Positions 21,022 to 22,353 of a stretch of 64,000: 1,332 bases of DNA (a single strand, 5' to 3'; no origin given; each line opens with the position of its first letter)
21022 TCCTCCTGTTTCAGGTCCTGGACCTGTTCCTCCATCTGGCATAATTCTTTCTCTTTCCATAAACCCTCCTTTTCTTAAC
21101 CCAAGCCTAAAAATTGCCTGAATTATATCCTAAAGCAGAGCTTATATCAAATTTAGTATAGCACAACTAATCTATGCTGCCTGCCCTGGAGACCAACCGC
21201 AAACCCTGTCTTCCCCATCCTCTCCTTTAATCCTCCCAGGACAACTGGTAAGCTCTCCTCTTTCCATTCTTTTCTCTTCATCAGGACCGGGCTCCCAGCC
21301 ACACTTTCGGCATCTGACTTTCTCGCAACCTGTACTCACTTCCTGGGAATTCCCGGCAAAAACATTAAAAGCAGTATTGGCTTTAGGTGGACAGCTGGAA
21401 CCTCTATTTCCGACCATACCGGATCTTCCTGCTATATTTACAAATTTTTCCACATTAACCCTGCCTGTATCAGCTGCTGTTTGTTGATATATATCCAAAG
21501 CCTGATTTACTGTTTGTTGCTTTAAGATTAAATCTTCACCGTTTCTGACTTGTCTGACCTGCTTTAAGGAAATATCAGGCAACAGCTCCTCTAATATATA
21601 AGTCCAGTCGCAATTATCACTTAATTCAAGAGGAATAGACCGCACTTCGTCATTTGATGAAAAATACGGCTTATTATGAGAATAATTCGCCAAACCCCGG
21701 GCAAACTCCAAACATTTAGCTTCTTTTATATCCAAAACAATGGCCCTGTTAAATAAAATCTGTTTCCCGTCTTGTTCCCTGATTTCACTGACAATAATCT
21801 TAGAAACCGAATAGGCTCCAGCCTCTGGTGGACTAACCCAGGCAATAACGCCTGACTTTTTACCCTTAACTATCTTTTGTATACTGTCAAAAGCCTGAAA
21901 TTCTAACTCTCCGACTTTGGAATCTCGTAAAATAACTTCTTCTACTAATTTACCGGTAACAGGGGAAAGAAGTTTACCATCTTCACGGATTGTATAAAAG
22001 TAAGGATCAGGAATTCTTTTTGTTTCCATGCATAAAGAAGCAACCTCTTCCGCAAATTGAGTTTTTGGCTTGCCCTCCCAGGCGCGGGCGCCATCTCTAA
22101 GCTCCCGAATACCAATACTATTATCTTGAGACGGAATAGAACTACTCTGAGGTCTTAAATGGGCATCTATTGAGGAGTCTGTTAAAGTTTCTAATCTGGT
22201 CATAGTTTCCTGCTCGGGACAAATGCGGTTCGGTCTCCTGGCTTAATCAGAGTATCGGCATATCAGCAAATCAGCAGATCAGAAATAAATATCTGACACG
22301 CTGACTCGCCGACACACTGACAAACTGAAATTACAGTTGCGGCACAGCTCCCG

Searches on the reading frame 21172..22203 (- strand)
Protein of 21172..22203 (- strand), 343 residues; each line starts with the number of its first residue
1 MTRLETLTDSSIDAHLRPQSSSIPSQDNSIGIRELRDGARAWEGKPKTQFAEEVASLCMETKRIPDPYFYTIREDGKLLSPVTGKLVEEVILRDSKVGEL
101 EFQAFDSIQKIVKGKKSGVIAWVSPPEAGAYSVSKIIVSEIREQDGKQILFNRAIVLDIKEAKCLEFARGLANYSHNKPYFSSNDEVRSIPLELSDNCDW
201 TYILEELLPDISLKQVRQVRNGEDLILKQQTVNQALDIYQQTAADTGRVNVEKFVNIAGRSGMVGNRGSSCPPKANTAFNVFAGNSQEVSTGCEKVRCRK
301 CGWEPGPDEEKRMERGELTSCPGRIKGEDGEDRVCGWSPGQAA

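Call 6: search_protein_families(library=pfam, proteins=[window:21172-22203:-])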
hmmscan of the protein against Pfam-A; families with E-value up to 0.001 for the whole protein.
window:21172-22203:- (343 aa): 0 families

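Call 15: find_homologous_proteins(query=window:21172-22203:-)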
Query window:21172-22203:- (343 aa): 26 proteins with E <= 0.001 among 1459 candidates.
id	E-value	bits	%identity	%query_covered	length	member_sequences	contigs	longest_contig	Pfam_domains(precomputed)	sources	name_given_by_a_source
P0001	4.7e-229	777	100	100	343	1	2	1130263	-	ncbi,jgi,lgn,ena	ncbi:MAG: hypothetical protein WCV81_00075 [Microgenomates group bacterium]|jgi:hypothetical protein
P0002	2.6e-158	544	72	99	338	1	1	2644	-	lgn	-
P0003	6.1e-130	451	61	99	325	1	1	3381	-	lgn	-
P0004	7.8e-123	428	59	99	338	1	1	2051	-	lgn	-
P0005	8.9e-73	263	42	100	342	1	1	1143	-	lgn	-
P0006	4.7e-63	231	44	83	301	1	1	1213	-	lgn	-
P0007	8.5e-61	224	47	73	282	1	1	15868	-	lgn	-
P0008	3.2e-60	222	43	78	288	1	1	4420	-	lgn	-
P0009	5.2e-54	202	42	78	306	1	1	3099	-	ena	-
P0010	1.3e-52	197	42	79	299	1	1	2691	-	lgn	-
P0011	2.8e-52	196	41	76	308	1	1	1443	-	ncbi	-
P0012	1.0e-51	194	43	74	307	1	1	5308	-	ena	-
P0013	1.8e-51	193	43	73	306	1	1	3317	-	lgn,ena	-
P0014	1.5e-50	190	41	79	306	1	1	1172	-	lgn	-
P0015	1.7e-50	190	43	74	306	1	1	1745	-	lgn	-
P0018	4.4e-47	179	38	79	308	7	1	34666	-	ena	-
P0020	9.9e-46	174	42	67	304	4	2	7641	-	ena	-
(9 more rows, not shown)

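Call 16: find_encoding_contigs(protein=P0002, flank=3000, max_places=3)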
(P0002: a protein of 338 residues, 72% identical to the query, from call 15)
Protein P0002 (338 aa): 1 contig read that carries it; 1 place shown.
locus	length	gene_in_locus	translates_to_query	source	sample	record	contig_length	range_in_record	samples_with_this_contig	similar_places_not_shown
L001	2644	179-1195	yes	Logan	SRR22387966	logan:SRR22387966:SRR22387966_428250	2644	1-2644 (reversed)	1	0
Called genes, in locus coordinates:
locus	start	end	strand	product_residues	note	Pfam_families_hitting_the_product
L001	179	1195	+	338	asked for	-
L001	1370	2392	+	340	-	PF02661:Fic, PF00376:MerR (weak), PF13411:MerR_1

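Call 17: find_encoding_contigs(protein=P0003, flank=3000, max_places=3)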
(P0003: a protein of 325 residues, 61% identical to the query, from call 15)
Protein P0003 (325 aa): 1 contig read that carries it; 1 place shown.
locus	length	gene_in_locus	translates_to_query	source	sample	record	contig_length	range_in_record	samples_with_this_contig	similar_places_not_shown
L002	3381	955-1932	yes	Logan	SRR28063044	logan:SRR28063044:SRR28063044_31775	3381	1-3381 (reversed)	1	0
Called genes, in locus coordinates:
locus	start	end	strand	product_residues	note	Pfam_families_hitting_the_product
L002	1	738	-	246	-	?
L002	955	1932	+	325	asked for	-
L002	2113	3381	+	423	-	?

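Call 18: find_encoding_contigs(protein=P0004, flank=3000, max_places=3)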
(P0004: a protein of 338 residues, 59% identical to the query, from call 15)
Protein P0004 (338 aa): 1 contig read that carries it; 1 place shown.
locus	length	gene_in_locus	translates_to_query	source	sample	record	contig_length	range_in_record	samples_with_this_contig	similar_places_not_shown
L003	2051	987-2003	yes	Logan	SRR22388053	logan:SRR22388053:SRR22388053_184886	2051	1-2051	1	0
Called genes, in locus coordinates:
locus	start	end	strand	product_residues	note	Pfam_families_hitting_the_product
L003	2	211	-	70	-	?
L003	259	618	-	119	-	PF05635:23S_rRNA_IVP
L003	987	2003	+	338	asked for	-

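Call 19: find_encoding_contigs(protein=P0007, flank=3000, max_places=3)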
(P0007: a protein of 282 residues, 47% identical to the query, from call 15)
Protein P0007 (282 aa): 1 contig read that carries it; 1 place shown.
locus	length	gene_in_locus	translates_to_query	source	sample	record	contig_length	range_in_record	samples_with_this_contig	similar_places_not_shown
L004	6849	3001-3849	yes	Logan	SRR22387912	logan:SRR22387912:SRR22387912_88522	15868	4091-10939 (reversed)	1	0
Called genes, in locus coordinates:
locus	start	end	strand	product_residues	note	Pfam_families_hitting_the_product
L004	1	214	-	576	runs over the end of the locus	PF01935:DUF87, PF12846:AAA_10 (faint), PF19044:P-loop_TraG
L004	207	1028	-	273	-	PF26593:TraC-like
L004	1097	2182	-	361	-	PF12666:PrgI (weak)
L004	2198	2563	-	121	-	PF05635:23S_rRNA_IVP, PF22296:bAvd (weak)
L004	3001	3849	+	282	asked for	-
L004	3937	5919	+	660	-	-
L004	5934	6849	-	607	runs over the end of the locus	-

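Call 20: find_encoding_contigs(protein=P0008, flank=3000, max_places=3)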
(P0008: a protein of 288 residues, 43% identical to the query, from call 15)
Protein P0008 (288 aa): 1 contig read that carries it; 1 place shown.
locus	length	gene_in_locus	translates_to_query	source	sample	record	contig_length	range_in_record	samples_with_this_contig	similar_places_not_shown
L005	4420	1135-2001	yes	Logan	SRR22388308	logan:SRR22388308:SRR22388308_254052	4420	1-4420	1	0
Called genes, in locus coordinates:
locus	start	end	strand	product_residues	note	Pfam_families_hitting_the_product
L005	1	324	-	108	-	?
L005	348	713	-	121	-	PF05635:23S_rRNA_IVP, PF22296:bAvd (weak)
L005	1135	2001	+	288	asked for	-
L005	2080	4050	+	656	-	-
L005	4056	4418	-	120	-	?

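Call 21: find_encoding_contigs(protein=P0018, flank=3000, max_places=3)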
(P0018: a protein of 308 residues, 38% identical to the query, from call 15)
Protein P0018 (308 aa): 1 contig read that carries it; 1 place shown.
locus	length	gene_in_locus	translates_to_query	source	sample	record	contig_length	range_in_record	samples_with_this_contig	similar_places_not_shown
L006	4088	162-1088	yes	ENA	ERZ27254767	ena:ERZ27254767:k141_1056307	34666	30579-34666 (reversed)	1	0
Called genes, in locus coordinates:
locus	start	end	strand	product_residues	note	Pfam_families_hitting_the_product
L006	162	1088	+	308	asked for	-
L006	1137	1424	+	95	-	PF04014:MazE_antitoxin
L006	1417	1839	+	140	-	PF13470:PIN_3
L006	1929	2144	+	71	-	-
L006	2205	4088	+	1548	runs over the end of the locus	-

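Call 22: find_encoding_contigs(protein=P0020, flank=3000, max_places=3)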
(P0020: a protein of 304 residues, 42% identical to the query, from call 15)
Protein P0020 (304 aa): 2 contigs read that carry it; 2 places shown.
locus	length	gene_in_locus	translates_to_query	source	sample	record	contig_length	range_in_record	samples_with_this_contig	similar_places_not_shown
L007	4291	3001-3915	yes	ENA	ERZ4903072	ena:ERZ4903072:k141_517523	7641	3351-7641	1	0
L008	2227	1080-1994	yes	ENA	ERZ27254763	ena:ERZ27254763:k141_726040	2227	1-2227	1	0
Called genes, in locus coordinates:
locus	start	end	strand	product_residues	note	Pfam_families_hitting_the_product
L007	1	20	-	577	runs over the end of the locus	PF01935:DUF87, PF12846:AAA_10, PF19044:P-loop_TraG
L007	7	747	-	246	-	PF26593:TraC-like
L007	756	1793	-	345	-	PF12666:PrgI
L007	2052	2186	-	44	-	-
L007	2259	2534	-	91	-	PF24732:ParE_like (weak)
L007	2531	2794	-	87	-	-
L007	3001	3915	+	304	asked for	-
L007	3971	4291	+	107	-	?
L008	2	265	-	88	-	?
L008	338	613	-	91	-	PF24732:ParE_like (weak)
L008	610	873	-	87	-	-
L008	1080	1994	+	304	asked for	-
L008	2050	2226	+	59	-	?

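Call 31: find_related_loci(query=A1, collection=genome_contigs, flank=3000)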
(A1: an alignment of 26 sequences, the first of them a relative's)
Query A1 (343 aa) in genome_contigs; peptide patterns used: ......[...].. (x = any residue, [..] = any of these).
29 stretches matched a pattern; 4 encode a relative of the query (tblastn E <= 1e-3); 4 distinct loci.
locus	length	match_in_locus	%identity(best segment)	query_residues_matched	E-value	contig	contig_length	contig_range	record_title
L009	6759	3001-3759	43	42-292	3e-55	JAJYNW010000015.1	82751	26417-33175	MAG: bacterium isolate DBS2-4.bin98 NODE_408_length_82751_cov_4.50189, whole genome shotgun sequence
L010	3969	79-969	36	3-301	6e-53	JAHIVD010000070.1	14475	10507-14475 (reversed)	MAG: Patescibacteria group bacterium isolate MM_PC_MetaG.mb.55 MM_PC_MetaG.mb.55_k141_1410681, whole genome shotgun sequ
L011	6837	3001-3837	38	34-304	1e-52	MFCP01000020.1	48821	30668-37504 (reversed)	MAG: Candidatus Daviesbacteria bacterium RIFCSPHIGHO2_01_FULL_40_11 rifcsphigho2_01_scaffold_2712, whole genome shotgun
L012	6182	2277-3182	33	17-303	6e-47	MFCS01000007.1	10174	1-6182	MAG: Candidatus Daviesbacteria bacterium RIFCSPHIGHO2_01_FULL_41_45 rifcsphigho2_01_scaffold_17831, whole genome shotgun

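Call 32: find_related_loci(query=A1, collection=metagenome_contigs, flank=3000)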
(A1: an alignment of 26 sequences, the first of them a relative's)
Query A1 (343 aa) in metagenome_contigs; peptide patterns used: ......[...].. (x = any residue, [..] = any of these).
64 stretches matched a pattern; 13 encode a relative of the query (tblastn E <= 1e-3); 13 distinct loci.
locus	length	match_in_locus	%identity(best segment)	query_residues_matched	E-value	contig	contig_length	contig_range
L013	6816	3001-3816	40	51-341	4e-65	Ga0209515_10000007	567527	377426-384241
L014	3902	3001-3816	41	34-301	6e-59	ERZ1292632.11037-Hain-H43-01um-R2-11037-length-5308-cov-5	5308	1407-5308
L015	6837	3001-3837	38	34-304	2e-52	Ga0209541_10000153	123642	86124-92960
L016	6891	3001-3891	36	3-301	2e-52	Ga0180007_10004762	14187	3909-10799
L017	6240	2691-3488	37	23-329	5e-49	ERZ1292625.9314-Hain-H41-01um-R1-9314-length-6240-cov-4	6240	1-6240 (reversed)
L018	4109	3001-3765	38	51-301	3e-49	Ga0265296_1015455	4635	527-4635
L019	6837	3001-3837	38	41-327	6e-48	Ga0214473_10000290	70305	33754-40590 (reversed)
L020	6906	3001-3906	33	17-303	2e-46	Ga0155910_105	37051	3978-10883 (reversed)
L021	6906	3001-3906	33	17-303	2e-46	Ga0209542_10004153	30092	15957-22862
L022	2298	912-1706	37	16-286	1e-45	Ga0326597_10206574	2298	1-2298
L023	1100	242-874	36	97-302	3e-35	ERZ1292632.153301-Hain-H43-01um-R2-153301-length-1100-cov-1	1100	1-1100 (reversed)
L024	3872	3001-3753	33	49-302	3e-31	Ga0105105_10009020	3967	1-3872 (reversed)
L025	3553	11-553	32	97-286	2e-19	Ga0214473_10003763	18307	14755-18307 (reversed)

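Call 45: search_protein_families(library=ncbifam, proteins=[window:21172-22203:-], max_evalue=0.01)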
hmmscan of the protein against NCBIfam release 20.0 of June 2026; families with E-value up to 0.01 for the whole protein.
window:21172-22203:- (343 aa): 0 families

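Call 51: predict_structure(alignment_id=A1)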
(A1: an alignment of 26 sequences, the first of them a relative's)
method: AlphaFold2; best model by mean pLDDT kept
length: 343 residues; sequences in the alignment: 26
mean_pLDDT: 82.1   pTM: 0.70
mean pLDDT of the five models: 82.1, 81.6, 79.0, 78.9, 78.9
residues with pLDDT >= 90: 192; 70-90: 87; 50-70: 15; < 50: 49
segments of 3 or more residues with pLDDT < 50: 1-27, 274-280, 282-295
pLDDT, mean of each block of 10 residues (from residue 1): 27 34 50 91 87 93 94 95 86 91 97 95 90 92 94 93 95 97 97 93 91 85 95 96 89 94 87 51 42 54 80 74 87 81 53
secondary structure, 60 per line:
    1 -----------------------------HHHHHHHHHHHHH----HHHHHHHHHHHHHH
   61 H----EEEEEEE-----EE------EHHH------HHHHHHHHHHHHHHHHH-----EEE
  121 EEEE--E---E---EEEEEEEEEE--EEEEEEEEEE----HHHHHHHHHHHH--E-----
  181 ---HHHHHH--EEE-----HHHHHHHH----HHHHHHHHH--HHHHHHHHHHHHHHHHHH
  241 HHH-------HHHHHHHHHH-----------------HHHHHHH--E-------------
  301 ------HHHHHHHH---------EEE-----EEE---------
elements in order: H30-42 H47-61 E66-72 H96-112 E118-124 E135-144 E147-156 H161-172 H184-189 E192-194 H200-207 H212-220 H223-243 H251-260 H278-284 H307-314 E324-326 E332-334

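Call 57: fold_search(model_id=the predicted structure, library=pdb)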
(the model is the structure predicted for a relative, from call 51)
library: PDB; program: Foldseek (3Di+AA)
matches with E <= 10: 1000; with E <= 0.001: 0
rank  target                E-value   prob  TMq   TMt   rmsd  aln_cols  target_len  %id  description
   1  5l9w_A                3.8e-03  0.85  0.24  0.15  14.5       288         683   10  Crystal structure of the Apc core complex (released 2017-01-18)
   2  5svb_A                1.5e-02  0.57  0.23  0.13  13.9       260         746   10  Mechanism of ATP-Dependent Acetone Carboxylation, Acetone Carboxylase AMP bound structure (released 2017-08-09)
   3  3ub8_B                1.2e-01  0.28  0.15  0.26  11.0       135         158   10  Periplasmic portion of the Helicobacter pylori chemoreceptor TlpB with formamide bound (released 2012-06-27)
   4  9r2r_A                1.2e-01  0.09  0.10  0.18  14.3       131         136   13  De novo designed M7 protein fold (released 2025-05-14)
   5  3ub7_A                1.2e-01  0.23  0.15  0.26  11.0       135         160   12  Periplasmic portion of the Helicobacter pylori chemoreceptor TlpB with acetamide bound (released 2012-06-27)
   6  8bmv_A                1.4e-01  0.25  0.17  0.22  12.0       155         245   16  Ligand binding domain of the P. Putida receptor McpH in complex with Uric acid (released 2024-07-24)
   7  3ub7_B                1.4e-01  0.23  0.15  0.26  11.0       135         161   10  Periplasmic portion of the Helicobacter pylori chemoreceptor TlpB with acetamide bound (released 2012-06-27)
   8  3ub9_B                1.7e-01  0.21  0.15  0.26  11.0       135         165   10  Periplasmic portion of the Helicobacter pylori chemoreceptor TlpB with hydroxyurea bound (released 2012-06-27)
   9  8bmv_B                1.7e-01  0.20  0.17  0.22  11.8       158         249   14  Ligand binding domain of the P. Putida receptor McpH in complex with Uric acid (released 2024-07-24)
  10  7q3e_B                2.0e-01  0.11  0.16  0.12  18.6       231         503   11  Structure of the mouse CPLANE-RSG1 complex (released 2022-04-06)
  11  8ck3_A                2.1e-01  0.44  0.16  0.38   7.2       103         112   14  STRUCTURE OF HIF2A-ARNT HETERODIMER IN COMPLEX WITH (S)-1-(3,5-Difluoro-phenyl)-5,5-difluoro-3-methanesulfonyl-5,6-dih (released 2023-07-19)
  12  4k08                  2.1e-01  0.25  0.17  0.34  11.3       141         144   16  Periplasmic sensor domain of chemotaxis protein, Adeh_3718 (released 2013-07-17)
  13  1s66_L                2.2e-01  0.25  0.17  0.36   7.2       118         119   13  Crystal structure of heme domain of direct oxygen sensor from E. coli (released 2004-06-22)
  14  8hmb_E                2.2e-01  0.10  0.17  0.08  20.7       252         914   14  Cryo-EM structure of human high-voltage activated L-type calcium channel CaV1.2 in complex with benidipine (BEN) (released 2024-04-24)
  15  3f1o_A                2.4e-01  0.38  0.17  0.41   7.9       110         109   13  Crystal structure of the high affinity heterodimer of HIF2 alpha and ARNT C-terminal PAS domains, with an internally-b (released 2009-01-20)
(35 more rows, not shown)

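Call 65: find_encoding_contigs(protein=P0001, flank=10000, max_places=6)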
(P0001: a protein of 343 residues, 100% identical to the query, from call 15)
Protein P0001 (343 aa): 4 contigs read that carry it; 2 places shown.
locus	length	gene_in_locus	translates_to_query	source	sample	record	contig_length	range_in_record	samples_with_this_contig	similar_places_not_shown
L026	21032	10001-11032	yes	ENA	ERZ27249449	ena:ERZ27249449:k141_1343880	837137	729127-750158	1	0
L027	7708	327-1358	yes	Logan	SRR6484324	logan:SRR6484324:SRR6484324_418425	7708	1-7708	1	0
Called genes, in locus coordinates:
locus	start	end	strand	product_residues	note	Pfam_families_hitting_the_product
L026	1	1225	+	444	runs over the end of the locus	PF11638:DnaA_N, PF00308:Bac_DnaA, PF00004:AAA (weak), PF01695:IstB_IS21 (weak), PF13401:AAA_22 (faint), PF08299:Bac_DnaA_C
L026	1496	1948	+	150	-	PF10107:Endonuc_Holl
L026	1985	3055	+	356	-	PF00712:DNA_pol3_beta, PF02767:DNA_pol3_beta_2, PF02768:DNA_pol3_beta_3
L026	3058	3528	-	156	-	PF13205:Big_5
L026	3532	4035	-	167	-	-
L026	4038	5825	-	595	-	-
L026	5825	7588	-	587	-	PF01935:DUF87, PF12846:AAA_10, PF19044:P-loop_TraG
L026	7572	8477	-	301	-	PF11130:TraC_F_IV (weak), PF26593:TraC-like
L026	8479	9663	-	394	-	PF12666:PrgI (weak), PF13620:CarboxypepD_reg (faint)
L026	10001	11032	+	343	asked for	-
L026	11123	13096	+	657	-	-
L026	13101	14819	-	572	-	-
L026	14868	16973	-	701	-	-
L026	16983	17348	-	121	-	-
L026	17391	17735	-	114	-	PF18895:T4SS_pilin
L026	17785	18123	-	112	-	PF18895:T4SS_pilin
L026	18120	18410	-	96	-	PF18895:T4SS_pilin (weak)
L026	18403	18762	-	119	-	PF18895:T4SS_pilin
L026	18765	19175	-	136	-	PF18895:T4SS_pilin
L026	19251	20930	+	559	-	PF08486:SpoIID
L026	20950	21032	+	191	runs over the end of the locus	PF03703:bPH_2 (weak)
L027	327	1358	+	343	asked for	-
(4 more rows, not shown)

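Call 77: search_protein_families(library=pfam, proteins=[window:21172-22203:-], max_evalue=1)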
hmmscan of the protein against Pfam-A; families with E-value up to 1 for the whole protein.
window:21172-22203:- (343 aa): 2 families
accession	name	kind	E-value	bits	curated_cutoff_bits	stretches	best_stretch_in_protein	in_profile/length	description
PF05715.19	zf-piccolo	-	0.043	14.6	30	1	288-313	22-47/60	Piccolo Zn-finger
PF09535.15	Gmx_para_CXXCG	-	0.24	11.2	25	1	218-264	181-227/236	Protein of unknown function (Gmx_para_CXXCG)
